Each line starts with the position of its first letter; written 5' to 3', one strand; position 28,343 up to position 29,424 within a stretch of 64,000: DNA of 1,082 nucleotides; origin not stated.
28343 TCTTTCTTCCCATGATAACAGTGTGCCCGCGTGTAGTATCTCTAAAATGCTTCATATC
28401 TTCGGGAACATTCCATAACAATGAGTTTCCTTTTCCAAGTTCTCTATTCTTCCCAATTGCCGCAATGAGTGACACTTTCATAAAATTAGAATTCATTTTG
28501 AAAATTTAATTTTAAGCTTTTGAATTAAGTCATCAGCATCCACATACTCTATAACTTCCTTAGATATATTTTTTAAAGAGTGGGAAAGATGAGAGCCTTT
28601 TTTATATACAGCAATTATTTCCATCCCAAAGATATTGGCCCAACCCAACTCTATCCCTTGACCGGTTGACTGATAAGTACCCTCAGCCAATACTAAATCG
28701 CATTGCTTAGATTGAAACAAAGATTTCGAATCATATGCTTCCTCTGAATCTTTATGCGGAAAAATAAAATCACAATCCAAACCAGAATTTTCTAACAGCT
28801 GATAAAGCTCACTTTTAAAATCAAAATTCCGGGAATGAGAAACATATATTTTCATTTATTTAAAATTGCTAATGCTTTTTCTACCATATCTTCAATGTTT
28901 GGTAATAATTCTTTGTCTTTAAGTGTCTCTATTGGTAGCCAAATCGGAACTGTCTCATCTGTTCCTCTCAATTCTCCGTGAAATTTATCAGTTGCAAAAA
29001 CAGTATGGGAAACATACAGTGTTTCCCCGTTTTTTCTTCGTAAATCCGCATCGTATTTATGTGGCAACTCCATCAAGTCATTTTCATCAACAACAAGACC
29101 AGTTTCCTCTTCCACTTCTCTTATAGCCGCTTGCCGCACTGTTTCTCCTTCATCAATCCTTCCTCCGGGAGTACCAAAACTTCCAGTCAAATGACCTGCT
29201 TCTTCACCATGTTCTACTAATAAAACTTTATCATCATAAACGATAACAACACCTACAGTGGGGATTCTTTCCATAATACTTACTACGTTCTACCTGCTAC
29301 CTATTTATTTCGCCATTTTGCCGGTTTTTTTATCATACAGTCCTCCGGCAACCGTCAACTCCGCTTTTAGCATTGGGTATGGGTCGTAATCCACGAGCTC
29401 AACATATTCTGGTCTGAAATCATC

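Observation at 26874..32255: Thymidylate and dNTP-metabolism supercluster with two thymidylate kinase paralogs and an NDK carrying a 90-aa insertion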

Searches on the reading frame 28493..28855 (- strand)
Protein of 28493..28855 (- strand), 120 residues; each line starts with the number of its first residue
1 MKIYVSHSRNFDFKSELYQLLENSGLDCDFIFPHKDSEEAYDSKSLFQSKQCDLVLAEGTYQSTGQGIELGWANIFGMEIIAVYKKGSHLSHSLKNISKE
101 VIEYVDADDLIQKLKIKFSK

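Call 3: search_protein_families(library=pfam, proteins=[window:28493-28855:-], max_evalue=0.01)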
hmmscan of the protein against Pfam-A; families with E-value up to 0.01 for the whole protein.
window:28493-28855:- (120 aa): 0 families

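Call 4: search_protein_families(library=ncbifam, proteins=[window:28493-28855:-], max_evalue=0.01)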
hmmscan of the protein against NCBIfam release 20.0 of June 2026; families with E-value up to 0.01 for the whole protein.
window:28493-28855:- (120 aa): 0 families

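Call 21: search_protein_families(library=pfam, proteins=[window:28493-28855:-], max_evalue=10)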
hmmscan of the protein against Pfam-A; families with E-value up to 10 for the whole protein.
window:28493-28855:- (120 aa): 1 family
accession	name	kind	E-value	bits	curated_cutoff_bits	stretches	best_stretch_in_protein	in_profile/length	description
PF05014.21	Nuc_deoxyrib_tr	-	0.067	13.8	28.8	1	48-89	59-102/117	Nucleoside 2-deoxyribosyltransferase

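Call 22: search_protein_families(library=phrogs, proteins=[window:28493-28855:-], max_evalue=0.001)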
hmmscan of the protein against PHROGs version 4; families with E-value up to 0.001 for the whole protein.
window:28493-28855:- (120 aa): 0 families

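Call 23: find_homologous_proteins(query=window:28493-28855:-)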
Query window:28493-28855:- (120 aa): 65 proteins with E <= 0.001 among 67 candidates.
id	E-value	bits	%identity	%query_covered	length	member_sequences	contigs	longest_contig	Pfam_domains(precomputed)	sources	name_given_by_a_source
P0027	5.5e-73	260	100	100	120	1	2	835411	-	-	-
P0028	1.2e-54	201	73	100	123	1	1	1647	-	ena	-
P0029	1.6e-53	197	74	100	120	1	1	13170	-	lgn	-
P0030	2.1e-53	197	72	100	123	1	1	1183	-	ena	-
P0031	2.5e-52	194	73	100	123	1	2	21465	-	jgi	jgi:hypothetical protein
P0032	1.5e-51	191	72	100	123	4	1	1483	-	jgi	-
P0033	1.4e-50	188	70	100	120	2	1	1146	-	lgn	-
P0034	8.3e-47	176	68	98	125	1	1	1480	-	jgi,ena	-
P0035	2.1e-39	152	62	96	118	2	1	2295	-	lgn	-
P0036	3.6e-39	151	61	95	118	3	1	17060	-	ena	-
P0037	1.1e-38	150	63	96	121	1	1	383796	-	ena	-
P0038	3.4e-38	148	60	95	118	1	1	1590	-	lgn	-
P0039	9.5e-38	147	58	100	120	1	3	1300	-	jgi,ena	-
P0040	9.1e-36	140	57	100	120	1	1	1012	-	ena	-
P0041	9.2e-36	140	60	96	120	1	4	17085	-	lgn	-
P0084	3.3e-22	97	44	97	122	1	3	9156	PF05014.22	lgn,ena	-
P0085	8.3e-22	95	48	95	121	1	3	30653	PF05014.22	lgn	-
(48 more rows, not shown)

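Call 26: search_solved_structures(query=A2, max_evalue=10, show_alignments=4)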
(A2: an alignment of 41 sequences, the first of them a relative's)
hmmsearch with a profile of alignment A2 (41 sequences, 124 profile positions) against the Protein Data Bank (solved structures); distinct sequences matched with E-value up to 10: 17.
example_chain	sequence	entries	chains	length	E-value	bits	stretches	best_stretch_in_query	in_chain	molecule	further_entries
4fyh_A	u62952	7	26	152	5.3e-06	29.6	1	49-90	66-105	Deoxyribonucleoside 5'-monophosphate N-glycosidase | 2'-deoxynucleoside 5'-phosphate N-hydrolase 1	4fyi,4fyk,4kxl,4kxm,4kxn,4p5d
2klh_A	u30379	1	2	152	5.8e-06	29.5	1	49-90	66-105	c-Myc-responsive protein Rcl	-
2khz_A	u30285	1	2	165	5.9e-06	29.4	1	51-90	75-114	c-Myc-responsive protein Rcl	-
8rps_C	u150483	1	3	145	7.4e-06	29.1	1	48-90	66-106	2'-deoxynucleoside 5'-phosphate N-hydrolase 1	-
8rpt_B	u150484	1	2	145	7.6e-06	29.1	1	47-90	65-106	2'-deoxynucleoside 5'-phosphate N-hydrolase 1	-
9da1_A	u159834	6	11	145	7.9e-06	29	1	49-90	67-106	5-hydroxymethyl-dUMP N-hydrolase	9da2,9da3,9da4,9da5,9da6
8os9_A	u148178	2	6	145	7.9e-06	29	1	49-90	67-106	2'-deoxynucleoside 5'-phosphate N-hydrolase 1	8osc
8rqd_C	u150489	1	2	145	7.9e-06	29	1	49-90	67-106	2'-deoxynucleoside 5'-phosphate N-hydrolase 1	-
8qhr_A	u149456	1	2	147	8.2e-06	29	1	49-90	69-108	2'-deoxynucleoside 5'-phosphate N-hydrolase 1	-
4p5e_A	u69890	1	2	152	8.6e-06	28.9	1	49-90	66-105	2'-deoxynucleoside 5'-phosphate N-hydrolase 1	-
9i3q_A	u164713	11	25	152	8.6e-06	28.9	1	49-90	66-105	5-hydroxymethyl-dUMP N-hydrolase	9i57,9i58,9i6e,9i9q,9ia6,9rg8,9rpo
8qhq_A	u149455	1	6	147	7.3e-05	25.9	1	49-90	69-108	2'-deoxynucleoside 5'-phosphate N-hydrolase 1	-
4jen_A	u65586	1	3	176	0.00016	24.8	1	49-120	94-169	CMP N-GLYCOSIDASE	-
5vto_A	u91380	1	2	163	0.22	14.6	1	49-91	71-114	Blasticidin M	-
7m5h_A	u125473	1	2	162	0.49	13.6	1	6-92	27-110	Nucleoside 2-deoxyribosyltransferase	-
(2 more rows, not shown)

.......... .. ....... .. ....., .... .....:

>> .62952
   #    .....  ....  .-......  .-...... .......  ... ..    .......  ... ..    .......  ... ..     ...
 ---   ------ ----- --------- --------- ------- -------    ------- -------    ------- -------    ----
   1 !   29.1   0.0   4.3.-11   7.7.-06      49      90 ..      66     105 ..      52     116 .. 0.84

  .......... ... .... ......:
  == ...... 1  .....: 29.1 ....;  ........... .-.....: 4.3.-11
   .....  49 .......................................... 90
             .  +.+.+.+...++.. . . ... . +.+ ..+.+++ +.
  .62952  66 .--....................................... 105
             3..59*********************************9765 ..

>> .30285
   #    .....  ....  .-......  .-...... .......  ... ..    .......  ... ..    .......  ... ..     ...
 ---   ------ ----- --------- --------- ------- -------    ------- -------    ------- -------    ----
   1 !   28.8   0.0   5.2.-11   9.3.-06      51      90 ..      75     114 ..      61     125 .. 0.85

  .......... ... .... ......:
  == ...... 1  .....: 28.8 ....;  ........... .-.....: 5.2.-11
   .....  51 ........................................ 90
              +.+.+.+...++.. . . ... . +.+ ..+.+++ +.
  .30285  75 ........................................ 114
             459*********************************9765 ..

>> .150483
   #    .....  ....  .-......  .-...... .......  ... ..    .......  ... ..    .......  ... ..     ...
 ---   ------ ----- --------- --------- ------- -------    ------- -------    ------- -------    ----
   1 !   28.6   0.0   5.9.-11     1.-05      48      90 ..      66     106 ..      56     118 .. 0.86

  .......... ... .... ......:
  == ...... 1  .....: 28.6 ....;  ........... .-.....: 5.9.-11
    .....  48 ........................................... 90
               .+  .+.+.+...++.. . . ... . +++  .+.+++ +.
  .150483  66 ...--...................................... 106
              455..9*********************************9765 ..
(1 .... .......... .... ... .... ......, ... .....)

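Call 29: predict_structure(alignment_id=A2)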
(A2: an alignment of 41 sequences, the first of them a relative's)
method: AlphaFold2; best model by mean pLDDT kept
length: 120 residues; sequences in the alignment: 41
mean_pLDDT: 95.5   pTM: 0.89
mean pLDDT of the five models: 95.5, 94.9, 94.0, 93.4, 92.9
residues with pLDDT >= 90: 113; 70-90: 6; 50-70: 1; < 50: 0
segments of 3 or more residues with pLDDT < 50: none
pLDDT, mean of each block of 10 residues (from residue 1): 96 96 96 92 97 97 93 98 96 96 97 93
secondary structure, 60 per line:
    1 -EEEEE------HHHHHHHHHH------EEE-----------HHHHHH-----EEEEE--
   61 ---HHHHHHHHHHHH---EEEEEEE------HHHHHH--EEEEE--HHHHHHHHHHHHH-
elements in order: E2-6 H13-22 E29-31 H43-48 E54-58 H64-75 E79-85 H92-97 E100-104 H107-119

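Call 36: fold_search(model_id=the predicted structure, library=pdb)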
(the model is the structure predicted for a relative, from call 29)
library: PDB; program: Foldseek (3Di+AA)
matches with E <= 10: 1362; with E <= 0.001: 58
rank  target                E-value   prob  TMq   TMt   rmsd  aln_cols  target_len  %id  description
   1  4jen_C                1.0e-05  1.00  0.62  0.65   5.0       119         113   24  Structure of Clostridium botulinum CMP N-glycosidase, BcmB (released 2013-09-11)
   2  4jen_B                1.6e-05  1.00  0.67  0.66   3.9       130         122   22  Structure of Clostridium botulinum CMP N-glycosidase, BcmB (released 2013-09-11)
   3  4jen_A                1.6e-05  1.00  0.62  0.63   4.4       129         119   22  Structure of Clostridium botulinum CMP N-glycosidase, BcmB (released 2013-09-11)
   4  9i9q_B                3.7e-05  1.00  0.77  0.77   3.6       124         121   22  Crystal structure of DNPH1 bound by compound 2. (released 2025-11-12)
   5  9ia6_C                4.2e-05  1.00  0.73  0.69   4.2       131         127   21  Crystal structure of DNPH1 bound by compound 3. (released 2025-11-12)
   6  8os9_B                4.5e-05  1.00  0.69  0.66   4.2       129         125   22  Structure of Homo sapiens 2'-deoxynucleoside 5'-phosphate N-hydrolase 1 (DNPH1) (released 2023-08-30)
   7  4kxl_C                4.8e-05  1.00  0.73  0.66   4.7       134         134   21  Crystal structure of DNPH1 (RCL) with 6-CYCLOPENTYL-AMP (released 2014-02-05)
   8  9i6e_A                4.8e-05  1.00  0.72  0.63   4.9       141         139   22  Crystal structure of DNPH1 bound by compound 5. (released 2025-11-12)
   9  9i9q_A                5.9e-05  1.00  0.77  0.71   3.0       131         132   24  Crystal structure of DNPH1 bound by compound 2. (released 2025-11-12)
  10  4kxm_B                6.3e-05  1.00  0.78  0.72   3.0       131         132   21  Crystal structure of DNPH1 (RCL) WITH N6-ISOPENTENYL-AMP (released 2014-02-05)
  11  9ia6_A                6.3e-05  1.00  0.77  0.72   2.9       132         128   22  Crystal structure of DNPH1 bound by compound 3. (released 2025-11-12)
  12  8os9_A                6.3e-05  1.00  0.67  0.65   4.5       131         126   21  Structure of Homo sapiens 2'-deoxynucleoside 5'-phosphate N-hydrolase 1 (DNPH1) (released 2023-08-30)
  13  4kxm_A                8.7e-05  1.00  0.74  0.69   4.1       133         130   20  Crystal structure of DNPH1 (RCL) WITH N6-ISOPENTENYL-AMP (released 2014-02-05)
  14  2klh_MODEL_1_A        9.9e-05  1.00  0.67  0.55   4.7       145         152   20  NMR Structure of RCL in complex with GMP (released 2009-10-20)
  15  4fyk_A                1.1e-04  1.00  0.72  0.69   3.9       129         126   24  Crystal structure of rcl with 5'-phiosphorothioate-adenosine (released 2013-01-02)
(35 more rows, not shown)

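Call 78: search_protein_families(library=padloc, proteins=[window:28493-28855:-], max_evalue=0.001)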
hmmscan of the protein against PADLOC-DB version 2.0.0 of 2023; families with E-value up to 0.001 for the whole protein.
window:28493-28855:- (120 aa): 0 families

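Call 96: fold_search(model_id=the predicted structure, library=viral)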
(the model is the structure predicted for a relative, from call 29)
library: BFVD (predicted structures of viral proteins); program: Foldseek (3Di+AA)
matches with E <= 10: 955; with E <= 0.001: 17
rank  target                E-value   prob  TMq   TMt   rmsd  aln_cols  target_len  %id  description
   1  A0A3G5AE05            4.6e-06  1.00  0.70  0.53   4.1       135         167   18  TIR domain-containing protein [Satyrvirus sp.]
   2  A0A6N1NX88            1.1e-05  1.00  0.69  0.16   3.7       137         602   21  Adenylate kinase [Tupanvirus soda lake]
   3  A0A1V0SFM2            2.1e-05  1.00  0.71  0.64   4.1       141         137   18  Nucleoside 2-deoxyribosyltransferase [Hokovirus HKV1]
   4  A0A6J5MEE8            2.4e-05  1.00  0.58  0.52   5.3       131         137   18  Nucleoside 2-deoxyribosyltransferase [uncultured Caudovirales phage]
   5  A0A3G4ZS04            4.0e-05  1.00  0.72  0.51   4.5       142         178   15  Uncharacterized protein [Terrestrivirus sp.]
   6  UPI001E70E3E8         6.3e-05  1.00  0.62  0.42   6.6       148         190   18  (no name look-up for this kind of identifier)
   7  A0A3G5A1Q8            7.6e-05  1.00  0.59  0.49   4.6       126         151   18  Nucleoside 2-deoxyribosyltransferase [Harvfovirus sp.]
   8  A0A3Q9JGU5            8.7e-05  1.00  0.62  0.50   5.4       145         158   18  (no name in the UniProt tables at hand)
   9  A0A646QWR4            9.9e-05  1.00  0.65  0.55   5.0       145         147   15  (no name in the UniProt tables at hand)
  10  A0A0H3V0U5            1.1e-04  1.00  0.68  0.54   4.3       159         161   17  (no name in the UniProt tables at hand)
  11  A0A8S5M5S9            1.3e-04  1.00  0.71  0.59   3.5       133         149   20  Nucleoside 2-deoxyribosyltransferase [Podoviridae sp. ctaNW81]
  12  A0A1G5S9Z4            2.3e-04  1.00  0.66  0.41   4.8       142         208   13  (no name in the UniProt tables at hand)
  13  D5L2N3                3.0e-04  1.00  0.67  0.61   4.2       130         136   21  Nucleotidyl transferase [uncultured virus]
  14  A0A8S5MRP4            3.2e-04  1.00  0.69  0.31   3.9       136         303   18  CMP/hydroxymethyl CMP hydrolase [Siphoviridae sp. ctD6g5]
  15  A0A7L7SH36            3.2e-04  1.00  0.67  0.58   4.3       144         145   12  Deoxyuridine triphosphatase [Gordonia phage Archimedes]
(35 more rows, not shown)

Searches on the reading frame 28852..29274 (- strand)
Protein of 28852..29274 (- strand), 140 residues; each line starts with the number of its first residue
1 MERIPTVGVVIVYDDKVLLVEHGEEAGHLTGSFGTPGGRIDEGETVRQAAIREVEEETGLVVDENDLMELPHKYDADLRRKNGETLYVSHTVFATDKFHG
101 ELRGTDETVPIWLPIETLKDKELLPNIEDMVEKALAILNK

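Call 3: search_protein_families(library=pfam, proteins=[window:28852-29274:-], max_evalue=0.01)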
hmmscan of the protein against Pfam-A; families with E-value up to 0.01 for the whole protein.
window:28852-29274:- (140 aa): 3 families
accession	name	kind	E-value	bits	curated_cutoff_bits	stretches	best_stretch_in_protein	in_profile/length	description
PF00293.34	NUDIX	-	2e-21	76.8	21.1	1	4-131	3-131/134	NUDIX domain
PF14815.12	NUDIX_4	-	4.6e-05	23.6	35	1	9-75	3-66/113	NUDIX domain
PF22327.2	Nudt16-like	-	0.0021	18.5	27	1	31-70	33-73/161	U8 snoRNA-decapping enzyme-like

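Call 4: search_protein_families(library=ncbifam, proteins=[window:28852-29274:-], max_evalue=0.01)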
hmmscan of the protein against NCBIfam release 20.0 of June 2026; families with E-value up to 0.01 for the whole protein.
window:28852-29274:- (140 aa): 22 families
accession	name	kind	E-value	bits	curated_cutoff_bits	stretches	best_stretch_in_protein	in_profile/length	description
NF006530.0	PRK08999.1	equivalog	8.2e-15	54.6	245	1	4-132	6-126/315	Nudix family hydrolase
NF008044.0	PRK10776.1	equivalog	3.2e-12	46.5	148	1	7-133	8-125/130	8-oxo-dGTP diphosphatase MutT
TIGR00586.1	mutt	equivalog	9.4e-12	45.1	97.9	1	7-133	9-126/129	8-oxo-dGTP diphosphatase MutT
NF003786.0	PRK05379.1-2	equivalog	2e-08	33.9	397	1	6-124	220-341/354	bifunctional nicotinamide-nucleotide adenylyltransferase/Nudix hydroxylase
TIGR02705.1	nudix_YtkD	equivalog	4.1e-08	32.9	154.4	1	7-63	27-77/156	RNA deprotection pyrophosphohydrolase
NF007834.0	PRK10546.1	equivalog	4.4e-08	33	156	1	3-125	3-116/135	pyrimidine (deoxy)nucleoside triphosphate diphosphatase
NF003790.0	PRK05379.2-2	equivalog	1.1e-07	31.3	403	1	6-124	219-339/354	bifunctional nicotinamide mononucleotide adenylyltransferase/ADP-ribose pyrophosphatase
NF008736.0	PRK11762.1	equivalog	2.8e-07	30.3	169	1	7-68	50-111/186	ADP compounds hydrolase NudE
NF041652.1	Nud_hyd_Dein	equivalog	2.9e-07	30.9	200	1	7-64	16-76/152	Nudix hydrolase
NF006961.0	PRK09438.1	equivalog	5.1e-07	29.3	103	1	9-68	12-71/151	dihydroneopterin triphosphate diphosphatase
NF003788.0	PRK05379.1-5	equivalog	1.5e-06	27.7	354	1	6-116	215-327/351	bifunctional nicotinamide-nucleotide adenylyltransferase/Nudix hydroxylase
NF003787.0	PRK05379.1-4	equivalog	1.5e-06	27.5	449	1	6-67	210-269/346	bifunctional nicotinamide-nucleotide adenylyltransferase/Nudix hydroxylase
NF012016.0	PRK15472.1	equivalog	2.4e-06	27.3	95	1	7-82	7-80/141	nucleoside triphosphatase NudI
NF001299.0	PRK00241.1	equivalog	2.4e-06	27.2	158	1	5-63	136-191/263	NAD(+) diphosphatase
NF001938.0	PRK00714.1-5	equivalog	2.8e-06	26.8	116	1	5-61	14-75/172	RNA pyrophosphohydrolase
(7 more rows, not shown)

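Call 22: search_protein_families(library=phrogs, proteins=[window:28852-29274:-], max_evalue=0.001)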
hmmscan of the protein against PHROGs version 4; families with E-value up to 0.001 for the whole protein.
window:28852-29274:- (140 aa): 7 families
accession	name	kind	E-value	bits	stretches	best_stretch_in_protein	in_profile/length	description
phrog_1198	-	other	3.9e-20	73.7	1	1-134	34-176/253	MutT/NUDIX hydrolase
phrog_1185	-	other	2.4e-12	47.9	1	7-70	151-218/301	nudix hydrolase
phrog_15528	-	head and packaging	1.8e-08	34.2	1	7-107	524-610/794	portal protein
phrog_10313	-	other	5.3e-08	33.8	1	8-134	15-140/159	nudix hydrolase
phrog_25541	-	unknown function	9.3e-06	26.3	1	9-107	79-169/210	-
phrog_19657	-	other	1.9e-05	25.7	1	25-93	53-120/176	nudix hydrolase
phrog_6216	-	unknown function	2.9e-05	24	1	8-84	6-62/545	-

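Call 77: search_solved_structures(query=window:28852-29274:-, max_evalue=0.000001, show_alignments=1)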
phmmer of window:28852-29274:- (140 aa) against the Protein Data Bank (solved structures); distinct sequences matched with E-value up to 0.000001: 28.
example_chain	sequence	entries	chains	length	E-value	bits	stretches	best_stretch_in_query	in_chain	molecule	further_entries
6glo_A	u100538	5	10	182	2.9e-09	40.4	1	11-126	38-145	7,8-dihydro-8-oxoguanine triphosphatase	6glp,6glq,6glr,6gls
5ws7_A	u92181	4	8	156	4.3e-09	39.9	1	11-126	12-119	7,8-dihydro-8-oxoguanine triphosphatase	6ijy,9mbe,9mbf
5gho_A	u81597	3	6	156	9.1e-09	38.8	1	11-126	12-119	7,8-dihydro-8-oxoguanine triphosphatase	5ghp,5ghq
5ghi_A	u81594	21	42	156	1.1e-08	38.6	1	11-126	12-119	7,8-dihydro-8-oxoguanine triphosphatase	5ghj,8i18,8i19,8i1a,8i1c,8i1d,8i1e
6jvo_A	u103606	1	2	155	1.1e-08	38.6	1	11-126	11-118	7,8-dihydro-8-oxoguanine triphosphatase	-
1iry_A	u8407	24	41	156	1.1e-08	38.5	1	11-126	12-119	hMTH1 | 7,8-dihydro-8-oxoguanine triphosphatase | Oxidized purine nucleoside triphosphate hydrolase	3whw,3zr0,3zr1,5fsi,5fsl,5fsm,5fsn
5ghm_A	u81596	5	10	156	1.1e-08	38.5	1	11-126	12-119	7,8-dihydro-8-oxoguanine triphosphatase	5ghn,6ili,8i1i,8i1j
7n03_A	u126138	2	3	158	1.1e-08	38.5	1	11-126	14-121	7,8-dihydro-8-oxoguanine triphosphatase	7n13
4c9w_A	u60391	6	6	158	1.1e-08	38.5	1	11-126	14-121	7,8-DIHYDRO-8-OXOGUANINE TRIPHOSPHATASE | Isoform p26 of Oxidized purine nucleoside triphosphate hydrolase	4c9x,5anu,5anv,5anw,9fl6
4n1u_A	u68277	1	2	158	1.2e-08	38.5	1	11-126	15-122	7,8-dihydro-8-oxoguanine triphosphatase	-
4n1t_A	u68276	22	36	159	1.2e-08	38.5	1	11-126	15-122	7,8-dihydro-8-oxoguanine triphosphatase | Oxidized purine nucleoside triphosphate hydrolase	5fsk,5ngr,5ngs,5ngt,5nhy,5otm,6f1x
6aa3_A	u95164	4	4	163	1.2e-08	38.4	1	11-126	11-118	7,8-dihydro-8-oxoguanine triphosphatase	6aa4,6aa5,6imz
6glf_A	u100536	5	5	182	1.3e-08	38.3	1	10-126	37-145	7,8-dihydro-8-oxoguanine triphosphatase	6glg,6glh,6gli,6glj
7esf_A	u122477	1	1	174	1.5e-08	38.1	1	11-126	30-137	7,8-dihydro-8-oxoguanine triphosphatase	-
9xri_A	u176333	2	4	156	1.5e-08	38.1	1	11-126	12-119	Oxidized purine nucleoside triphosphate hydrolase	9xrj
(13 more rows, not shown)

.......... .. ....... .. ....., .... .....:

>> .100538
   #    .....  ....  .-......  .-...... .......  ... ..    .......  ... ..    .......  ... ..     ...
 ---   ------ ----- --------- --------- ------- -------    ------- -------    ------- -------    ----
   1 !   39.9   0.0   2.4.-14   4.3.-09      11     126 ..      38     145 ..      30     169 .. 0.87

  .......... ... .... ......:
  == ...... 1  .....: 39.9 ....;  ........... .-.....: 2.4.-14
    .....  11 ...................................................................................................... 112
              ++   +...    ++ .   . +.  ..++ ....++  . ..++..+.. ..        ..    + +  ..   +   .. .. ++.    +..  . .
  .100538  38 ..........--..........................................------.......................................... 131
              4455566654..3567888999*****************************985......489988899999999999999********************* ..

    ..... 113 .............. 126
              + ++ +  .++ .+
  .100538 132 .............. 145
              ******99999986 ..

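Call 78: search_protein_families(library=padloc, proteins=[window:28852-29274:-], max_evalue=0.001)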
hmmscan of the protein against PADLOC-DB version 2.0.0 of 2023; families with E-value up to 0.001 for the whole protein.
window:28852-29274:- (140 aa): 1 family
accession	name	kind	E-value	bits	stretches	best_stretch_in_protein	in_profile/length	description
PDLC04899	PDC-S07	-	4.4e-14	50.3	1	1-134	3-128/135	-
